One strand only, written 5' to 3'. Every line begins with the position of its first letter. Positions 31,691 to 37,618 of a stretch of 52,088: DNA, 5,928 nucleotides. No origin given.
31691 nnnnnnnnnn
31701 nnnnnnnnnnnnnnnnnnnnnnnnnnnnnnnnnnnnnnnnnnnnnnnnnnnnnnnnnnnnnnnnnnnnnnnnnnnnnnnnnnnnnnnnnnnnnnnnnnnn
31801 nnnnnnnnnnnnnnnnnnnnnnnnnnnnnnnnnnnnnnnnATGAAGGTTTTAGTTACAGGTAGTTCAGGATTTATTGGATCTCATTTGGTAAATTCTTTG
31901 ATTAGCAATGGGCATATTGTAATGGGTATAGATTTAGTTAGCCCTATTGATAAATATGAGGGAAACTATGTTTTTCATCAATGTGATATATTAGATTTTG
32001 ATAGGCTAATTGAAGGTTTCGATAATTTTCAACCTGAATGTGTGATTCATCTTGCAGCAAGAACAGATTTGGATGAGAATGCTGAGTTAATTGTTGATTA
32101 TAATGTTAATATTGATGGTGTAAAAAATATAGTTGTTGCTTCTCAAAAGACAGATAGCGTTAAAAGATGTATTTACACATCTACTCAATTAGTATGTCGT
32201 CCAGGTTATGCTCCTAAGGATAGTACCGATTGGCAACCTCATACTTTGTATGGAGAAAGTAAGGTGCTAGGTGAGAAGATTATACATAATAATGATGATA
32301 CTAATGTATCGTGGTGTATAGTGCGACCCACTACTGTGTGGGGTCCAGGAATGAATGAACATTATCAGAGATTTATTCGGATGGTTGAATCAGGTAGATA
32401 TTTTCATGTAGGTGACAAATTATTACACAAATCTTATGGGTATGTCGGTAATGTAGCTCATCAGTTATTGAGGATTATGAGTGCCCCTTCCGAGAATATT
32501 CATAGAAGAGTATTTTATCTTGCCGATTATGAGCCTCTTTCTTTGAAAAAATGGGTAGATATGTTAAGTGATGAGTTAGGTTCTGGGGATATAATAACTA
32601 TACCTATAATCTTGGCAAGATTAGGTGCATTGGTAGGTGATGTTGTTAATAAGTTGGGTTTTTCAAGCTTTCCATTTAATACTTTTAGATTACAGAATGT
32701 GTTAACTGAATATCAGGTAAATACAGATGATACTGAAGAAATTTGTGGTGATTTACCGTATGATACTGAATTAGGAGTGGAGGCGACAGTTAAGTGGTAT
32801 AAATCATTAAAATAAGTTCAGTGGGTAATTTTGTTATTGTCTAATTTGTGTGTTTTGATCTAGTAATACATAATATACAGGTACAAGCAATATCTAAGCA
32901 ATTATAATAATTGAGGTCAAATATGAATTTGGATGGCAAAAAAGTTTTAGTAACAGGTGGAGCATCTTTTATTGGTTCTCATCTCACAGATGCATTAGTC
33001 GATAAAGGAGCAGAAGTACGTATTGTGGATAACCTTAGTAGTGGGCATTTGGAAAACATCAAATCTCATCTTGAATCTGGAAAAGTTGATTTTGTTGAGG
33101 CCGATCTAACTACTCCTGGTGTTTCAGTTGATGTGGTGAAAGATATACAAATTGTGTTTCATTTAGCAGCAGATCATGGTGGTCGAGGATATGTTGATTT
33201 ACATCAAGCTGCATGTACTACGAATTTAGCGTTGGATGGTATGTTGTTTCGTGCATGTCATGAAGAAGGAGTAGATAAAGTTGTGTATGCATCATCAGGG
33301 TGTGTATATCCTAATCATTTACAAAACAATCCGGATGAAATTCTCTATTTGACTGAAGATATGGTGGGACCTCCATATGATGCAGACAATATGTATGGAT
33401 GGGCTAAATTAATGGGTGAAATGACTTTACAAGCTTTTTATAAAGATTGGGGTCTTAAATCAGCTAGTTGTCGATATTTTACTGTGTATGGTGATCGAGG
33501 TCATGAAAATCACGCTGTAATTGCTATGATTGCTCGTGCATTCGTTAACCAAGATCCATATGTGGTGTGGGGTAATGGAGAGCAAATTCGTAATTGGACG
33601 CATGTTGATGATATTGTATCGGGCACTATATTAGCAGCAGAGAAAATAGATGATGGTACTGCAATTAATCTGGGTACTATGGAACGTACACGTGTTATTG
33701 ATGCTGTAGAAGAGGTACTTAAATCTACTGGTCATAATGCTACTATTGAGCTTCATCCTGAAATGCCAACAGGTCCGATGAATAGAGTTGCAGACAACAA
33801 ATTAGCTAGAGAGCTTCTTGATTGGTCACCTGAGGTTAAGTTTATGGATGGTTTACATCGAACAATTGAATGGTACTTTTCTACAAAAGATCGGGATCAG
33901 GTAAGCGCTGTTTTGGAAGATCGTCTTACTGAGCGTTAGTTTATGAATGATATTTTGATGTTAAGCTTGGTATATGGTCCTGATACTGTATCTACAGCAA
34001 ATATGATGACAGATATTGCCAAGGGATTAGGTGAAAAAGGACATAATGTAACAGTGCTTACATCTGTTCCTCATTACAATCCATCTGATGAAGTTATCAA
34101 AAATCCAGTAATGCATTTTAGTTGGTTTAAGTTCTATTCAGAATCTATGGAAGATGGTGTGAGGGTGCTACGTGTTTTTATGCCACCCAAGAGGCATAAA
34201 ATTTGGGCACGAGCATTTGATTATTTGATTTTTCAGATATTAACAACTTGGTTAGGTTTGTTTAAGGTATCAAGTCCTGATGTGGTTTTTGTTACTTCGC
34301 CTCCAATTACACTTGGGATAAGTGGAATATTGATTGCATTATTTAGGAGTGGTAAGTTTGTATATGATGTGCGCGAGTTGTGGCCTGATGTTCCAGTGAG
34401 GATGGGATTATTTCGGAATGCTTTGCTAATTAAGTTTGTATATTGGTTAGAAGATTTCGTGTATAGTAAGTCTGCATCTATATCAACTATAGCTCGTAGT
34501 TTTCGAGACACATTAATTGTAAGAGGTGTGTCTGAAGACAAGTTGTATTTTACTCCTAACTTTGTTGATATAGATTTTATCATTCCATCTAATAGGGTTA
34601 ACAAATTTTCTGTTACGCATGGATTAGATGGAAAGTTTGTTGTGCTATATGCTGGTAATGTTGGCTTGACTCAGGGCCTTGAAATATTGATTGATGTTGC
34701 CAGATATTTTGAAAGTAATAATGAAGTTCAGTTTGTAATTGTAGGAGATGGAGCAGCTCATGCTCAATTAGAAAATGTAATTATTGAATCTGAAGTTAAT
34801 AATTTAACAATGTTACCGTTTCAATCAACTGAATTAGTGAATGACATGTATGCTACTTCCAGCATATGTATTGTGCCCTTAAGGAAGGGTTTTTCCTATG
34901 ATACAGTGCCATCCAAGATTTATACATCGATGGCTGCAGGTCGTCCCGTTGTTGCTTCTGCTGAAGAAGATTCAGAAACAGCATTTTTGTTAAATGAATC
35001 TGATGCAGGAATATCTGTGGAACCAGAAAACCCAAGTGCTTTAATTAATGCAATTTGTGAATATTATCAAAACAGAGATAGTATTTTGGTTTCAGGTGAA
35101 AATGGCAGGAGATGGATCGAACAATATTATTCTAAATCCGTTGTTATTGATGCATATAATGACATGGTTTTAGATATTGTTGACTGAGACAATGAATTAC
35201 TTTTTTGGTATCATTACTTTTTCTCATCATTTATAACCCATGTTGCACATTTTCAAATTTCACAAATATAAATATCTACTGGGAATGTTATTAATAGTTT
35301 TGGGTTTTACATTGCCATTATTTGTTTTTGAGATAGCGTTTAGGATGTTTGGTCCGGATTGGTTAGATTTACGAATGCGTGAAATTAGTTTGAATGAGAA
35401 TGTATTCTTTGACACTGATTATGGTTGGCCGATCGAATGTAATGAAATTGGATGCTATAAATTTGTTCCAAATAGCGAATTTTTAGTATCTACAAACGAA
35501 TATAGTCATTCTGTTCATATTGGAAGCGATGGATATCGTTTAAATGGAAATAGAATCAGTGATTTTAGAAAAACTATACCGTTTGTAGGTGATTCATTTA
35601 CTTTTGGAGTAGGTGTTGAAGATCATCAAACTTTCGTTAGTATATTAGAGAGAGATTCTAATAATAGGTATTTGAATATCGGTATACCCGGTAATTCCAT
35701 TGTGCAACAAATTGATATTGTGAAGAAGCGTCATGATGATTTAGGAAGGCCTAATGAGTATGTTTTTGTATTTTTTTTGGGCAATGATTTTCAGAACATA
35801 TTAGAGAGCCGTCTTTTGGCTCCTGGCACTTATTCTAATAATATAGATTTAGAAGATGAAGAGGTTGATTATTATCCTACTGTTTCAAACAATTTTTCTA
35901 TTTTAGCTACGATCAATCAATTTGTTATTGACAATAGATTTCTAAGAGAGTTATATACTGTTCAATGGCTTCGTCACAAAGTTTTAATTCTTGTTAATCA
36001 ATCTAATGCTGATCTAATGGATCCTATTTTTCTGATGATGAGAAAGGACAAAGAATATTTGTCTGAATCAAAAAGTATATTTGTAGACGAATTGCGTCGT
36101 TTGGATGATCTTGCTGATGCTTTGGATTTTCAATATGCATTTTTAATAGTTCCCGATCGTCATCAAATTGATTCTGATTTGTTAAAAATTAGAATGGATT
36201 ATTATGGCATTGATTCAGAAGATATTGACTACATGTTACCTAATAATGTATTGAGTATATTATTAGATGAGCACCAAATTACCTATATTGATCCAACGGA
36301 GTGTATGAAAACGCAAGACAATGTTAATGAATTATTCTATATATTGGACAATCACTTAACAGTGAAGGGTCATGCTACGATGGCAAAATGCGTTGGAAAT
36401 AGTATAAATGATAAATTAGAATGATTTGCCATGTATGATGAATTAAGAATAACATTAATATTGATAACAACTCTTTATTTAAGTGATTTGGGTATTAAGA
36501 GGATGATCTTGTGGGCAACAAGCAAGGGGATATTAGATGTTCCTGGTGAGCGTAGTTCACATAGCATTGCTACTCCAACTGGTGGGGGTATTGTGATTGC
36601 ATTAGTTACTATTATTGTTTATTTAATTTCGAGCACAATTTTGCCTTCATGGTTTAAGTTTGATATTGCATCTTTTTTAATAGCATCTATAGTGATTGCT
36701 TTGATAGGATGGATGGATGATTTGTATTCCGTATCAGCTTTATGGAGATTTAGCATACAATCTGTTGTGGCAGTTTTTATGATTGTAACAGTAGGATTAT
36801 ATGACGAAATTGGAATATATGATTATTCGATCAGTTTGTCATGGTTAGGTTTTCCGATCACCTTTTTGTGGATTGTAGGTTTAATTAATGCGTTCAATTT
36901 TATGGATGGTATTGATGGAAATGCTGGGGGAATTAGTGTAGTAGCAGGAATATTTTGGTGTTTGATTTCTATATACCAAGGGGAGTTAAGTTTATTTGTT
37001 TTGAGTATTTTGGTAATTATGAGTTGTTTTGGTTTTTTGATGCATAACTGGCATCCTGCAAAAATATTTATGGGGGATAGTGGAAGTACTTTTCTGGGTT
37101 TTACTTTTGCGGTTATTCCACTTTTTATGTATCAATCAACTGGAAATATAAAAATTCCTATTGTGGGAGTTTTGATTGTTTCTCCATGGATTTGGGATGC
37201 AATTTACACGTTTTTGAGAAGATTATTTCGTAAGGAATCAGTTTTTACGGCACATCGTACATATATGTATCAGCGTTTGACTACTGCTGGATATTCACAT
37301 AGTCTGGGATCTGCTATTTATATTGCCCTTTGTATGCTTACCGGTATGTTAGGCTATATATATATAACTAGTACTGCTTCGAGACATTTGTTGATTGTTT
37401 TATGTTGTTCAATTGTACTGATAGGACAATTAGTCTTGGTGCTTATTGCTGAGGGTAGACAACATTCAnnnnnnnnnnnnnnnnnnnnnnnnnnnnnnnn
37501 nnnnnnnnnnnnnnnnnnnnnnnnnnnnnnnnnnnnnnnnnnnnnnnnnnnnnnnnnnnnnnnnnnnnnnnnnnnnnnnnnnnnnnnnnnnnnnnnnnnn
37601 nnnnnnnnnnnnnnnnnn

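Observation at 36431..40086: Permuted PGT / CapD(PglF, WbpM) architecture: PGT, then a soluble dehydratase-like domain, then a second PGT fused to the 4-TM domain that normally belongs to the dehydratase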

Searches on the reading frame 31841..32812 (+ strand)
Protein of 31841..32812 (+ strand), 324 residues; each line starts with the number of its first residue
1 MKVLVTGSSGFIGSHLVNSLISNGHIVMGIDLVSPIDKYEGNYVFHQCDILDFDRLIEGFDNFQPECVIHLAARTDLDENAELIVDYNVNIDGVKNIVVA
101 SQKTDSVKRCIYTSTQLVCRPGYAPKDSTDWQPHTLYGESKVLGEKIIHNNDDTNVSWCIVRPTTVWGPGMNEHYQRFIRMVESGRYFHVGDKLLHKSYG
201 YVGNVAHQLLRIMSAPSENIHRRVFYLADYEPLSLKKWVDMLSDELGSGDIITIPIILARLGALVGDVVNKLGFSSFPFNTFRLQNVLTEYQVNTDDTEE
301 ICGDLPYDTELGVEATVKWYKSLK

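Call 56: search_protein_families(library=ncbifam, proteins=[window:31841-32812:+], max_evalue=1e-10)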
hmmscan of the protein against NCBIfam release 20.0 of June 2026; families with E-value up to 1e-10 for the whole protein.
window:31841-32812:+ (324 aa): 11 families
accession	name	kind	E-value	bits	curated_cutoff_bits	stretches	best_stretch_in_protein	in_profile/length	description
NF042423.1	oxyalk_red_Shew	equivalog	1.3e-21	77.1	580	1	2-250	10-258/331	2-alkyl-3-oxoalkanoate reductase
NF042422.1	oxyalk_red_OleD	equivalog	1.3e-20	74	580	1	1-273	1-279/329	2-alkyl-3-oxoalkanoate reductase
TIGR01214.1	rmlD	equivalog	5.4e-19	68.4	224.05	1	2-231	1-211/285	dTDP-4-dehydrorhamnose reductase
TIGR01179.1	galE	equivalog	4.5e-18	65.2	262.3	1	2-162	1-172/332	UDP-glucose 4-epimerase GalE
TIGR03466.1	HpnA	hypoth_equivalog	1.1e-14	54.1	367.65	1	1-170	1-174/327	hopanoid-associated sugar epimerase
TIGR01746.1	Thioester-redct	subfamily_domain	4.5e-13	49.2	213.35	0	66-244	90-279/371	thioester reductase domain-containing protein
NF007956.0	PRK10675.1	subfamily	1.5e-12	47.3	394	1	1-160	1-172/338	UDP-glucose 4-epimerase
TIGR01181.1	dTDP_gluc_dehyt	equivalog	3.9e-12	45.9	365.1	1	2-320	1-311/321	dTDP-glucose 4,6-dehydratase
NF043036.1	ErythonDh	equivalog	8.9e-12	44.8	325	1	1-149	1-161/321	D-erythronate dehydrogenase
TIGR04180.1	EDH_00030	hypoth_equivalog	1.9e-11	43.6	475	1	3-247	1-257/297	NAD-dependent 4,6-dehydratase LegB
TIGR02197.1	heptose_epim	equivalog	4.9e-11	42.4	274.6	1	3-175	1-177/316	ADP-glyceromanno-heptose 6-epimerase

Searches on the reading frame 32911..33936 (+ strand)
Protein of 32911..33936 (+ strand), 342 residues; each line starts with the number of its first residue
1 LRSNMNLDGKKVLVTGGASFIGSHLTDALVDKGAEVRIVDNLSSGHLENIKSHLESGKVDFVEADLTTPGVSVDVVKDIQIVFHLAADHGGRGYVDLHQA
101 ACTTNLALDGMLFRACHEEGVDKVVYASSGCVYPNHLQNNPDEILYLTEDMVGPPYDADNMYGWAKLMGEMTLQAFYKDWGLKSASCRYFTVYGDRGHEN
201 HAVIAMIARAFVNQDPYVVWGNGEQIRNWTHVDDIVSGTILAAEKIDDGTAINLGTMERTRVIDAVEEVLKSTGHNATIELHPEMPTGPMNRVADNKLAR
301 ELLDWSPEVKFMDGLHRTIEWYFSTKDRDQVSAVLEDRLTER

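Call 56: search_protein_families(library=ncbifam, proteins=[window:32911-33936:+], max_evalue=1e-10)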
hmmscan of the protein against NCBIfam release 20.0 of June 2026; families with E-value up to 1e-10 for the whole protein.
window:32911-33936:+ (342 aa): 15 families
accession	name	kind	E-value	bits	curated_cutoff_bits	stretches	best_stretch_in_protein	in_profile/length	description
TIGR01179.1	galE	equivalog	5e-35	120.9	262.3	1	11-322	1-325/332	UDP-glucose 4-epimerase GalE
TIGR01181.1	dTDP_gluc_dehyt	equivalog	4.3e-32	111.5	365.1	1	11-326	1-315/321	dTDP-glucose 4,6-dehydratase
TIGR04180.1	EDH_00030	hypoth_equivalog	2.1e-26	92.7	475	1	12-309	1-296/297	NAD-dependent 4,6-dehydratase LegB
TIGR02197.1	heptose_epim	equivalog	3.4e-26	92.2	274.6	1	12-322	1-313/316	ADP-glyceromanno-heptose 6-epimerase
NF047922.1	GDPFucSynFcl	equivalog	8.9e-26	91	500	1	79-327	54-306/308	GDP-L-fucose synthase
NF007582.0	PRK10217.1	equivalog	1.7e-18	66.9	698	1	10-325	2-334/355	dTDP-glucose 4,6-dehydratase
TIGR03466.1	HpnA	hypoth_equivalog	3.2e-18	65.7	367.65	1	11-285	2-258/327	hopanoid-associated sugar epimerase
NF011728.1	PRK15181.1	equivalog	1.4e-17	63.8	760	1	2-324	8-339/348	Vi polysaccharide biosynthesis UDP-N-acetylglucosaminuronic acid C-4 epimerase TviC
TIGR02622.1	CDP_4_6_dhtase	equivalog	1.8e-17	63.5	278.45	1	9-332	4-341/352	CDP-glucose 4,6-dehydratase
NF007490.0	PRK10084.1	subfamily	6.5e-16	58.3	649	1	11-327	2-339/361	dTDP-glucose 4,6-dehydratase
NF007956.0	PRK10675.1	subfamily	1.4e-15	57.3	394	1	11-318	2-325/338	UDP-glucose 4-epimerase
NF042422.1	oxyalk_red_OleD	equivalog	5.9e-14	52.2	580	1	11-251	2-223/329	2-alkyl-3-oxoalkanoate reductase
NF043036.1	ErythonDh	equivalog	6.4e-13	48.6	325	1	11-275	2-268/321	D-erythronate dehydrogenase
NF008360.0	PRK11150.1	equivalog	1.5e-12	47.4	452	1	12-270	2-251/310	ADP-glyceromanno-heptose 6-epimerase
NF042423.1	oxyalk_red_Shew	equivalog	4.1e-11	42.5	580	1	8-248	7-226/331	2-alkyl-3-oxoalkanoate reductase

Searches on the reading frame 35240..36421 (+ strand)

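Call 3: search_protein_families(library=pfam, proteins=[window:35240-36421:+], max_evalue=1)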
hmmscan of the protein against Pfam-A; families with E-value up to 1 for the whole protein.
window:35240-36421:+ (394 aa): 5 families
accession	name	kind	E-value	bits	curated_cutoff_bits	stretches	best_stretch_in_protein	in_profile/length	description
PF13472.12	Lipase_GDSL_2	-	8.5e-07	30.1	32.9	1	115-185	1-76/178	GDSL-like Lipase/Acylhydrolase family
PF00657.28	Lipase_GDSL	-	3.8e-05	24.4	23.6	1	115-188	3-93/208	GDSL-like Lipase/Acylhydrolase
PF16822.11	ALGX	-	0.0012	19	26.5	1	286-392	30-133/268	SGNH hydrolase-like domain, acetyltransferase AlgX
PF11433.13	DUF3198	-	0.045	14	28.7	1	274-295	11-32/50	Protein of unknown function (DUF3198)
PF22198.1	GKRP_SIS_2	-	0.062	13.5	27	0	120-187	45-113/191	Glucokinase regulatory protein, second SIS domain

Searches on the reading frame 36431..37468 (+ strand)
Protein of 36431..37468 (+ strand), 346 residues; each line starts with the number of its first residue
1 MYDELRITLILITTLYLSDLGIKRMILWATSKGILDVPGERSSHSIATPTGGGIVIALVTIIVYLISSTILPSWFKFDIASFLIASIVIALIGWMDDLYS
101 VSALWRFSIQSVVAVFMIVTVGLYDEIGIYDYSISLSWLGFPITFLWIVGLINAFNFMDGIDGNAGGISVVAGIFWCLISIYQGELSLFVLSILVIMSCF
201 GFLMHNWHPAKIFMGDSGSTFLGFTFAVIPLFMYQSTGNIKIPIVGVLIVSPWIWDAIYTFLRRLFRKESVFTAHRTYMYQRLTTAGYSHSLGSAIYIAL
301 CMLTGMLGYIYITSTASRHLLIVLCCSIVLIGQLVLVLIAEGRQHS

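Call 3: search_protein_families(library=pfam, proteins=[window:36431-37468:+], max_evalue=1)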
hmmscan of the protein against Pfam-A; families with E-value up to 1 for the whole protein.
window:36431-37468:+ (346 aa): 1 family
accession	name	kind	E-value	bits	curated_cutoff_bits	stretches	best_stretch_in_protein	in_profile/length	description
PF00953.26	Glycos_transf_4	-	9.5e-41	139.9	27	1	80-231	2-157/160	Glycosyl transferase family 4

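Call 4: search_protein_families(library=ncbifam, proteins=[window:36431-37468:+], max_evalue=1)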
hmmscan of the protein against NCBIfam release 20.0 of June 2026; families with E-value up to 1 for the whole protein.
window:36431-37468:+ (346 aa): 3 families
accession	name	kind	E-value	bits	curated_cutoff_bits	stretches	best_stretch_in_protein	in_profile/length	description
TIGR02380.1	ECA_wecA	exception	1.2e-34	120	326.05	1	26-318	19-312/346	UDP-N-acetylglucosamine--undecaprenyl-phosphate N-acetylglucosaminephosphotransferase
NF053644.1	MraY_archaea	equivalog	5.7e-22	78.5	450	1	108-249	155-294/340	pseudomurein biosynthesis MraY family phospho-N-acetylmuramoyl-pentapeptide-transferase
TIGR00445.1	mraY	equivalog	1.4e-18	67.5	192.05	1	38-237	26-249/321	phospho-N-acetylmuramoyl-pentapeptide-transferase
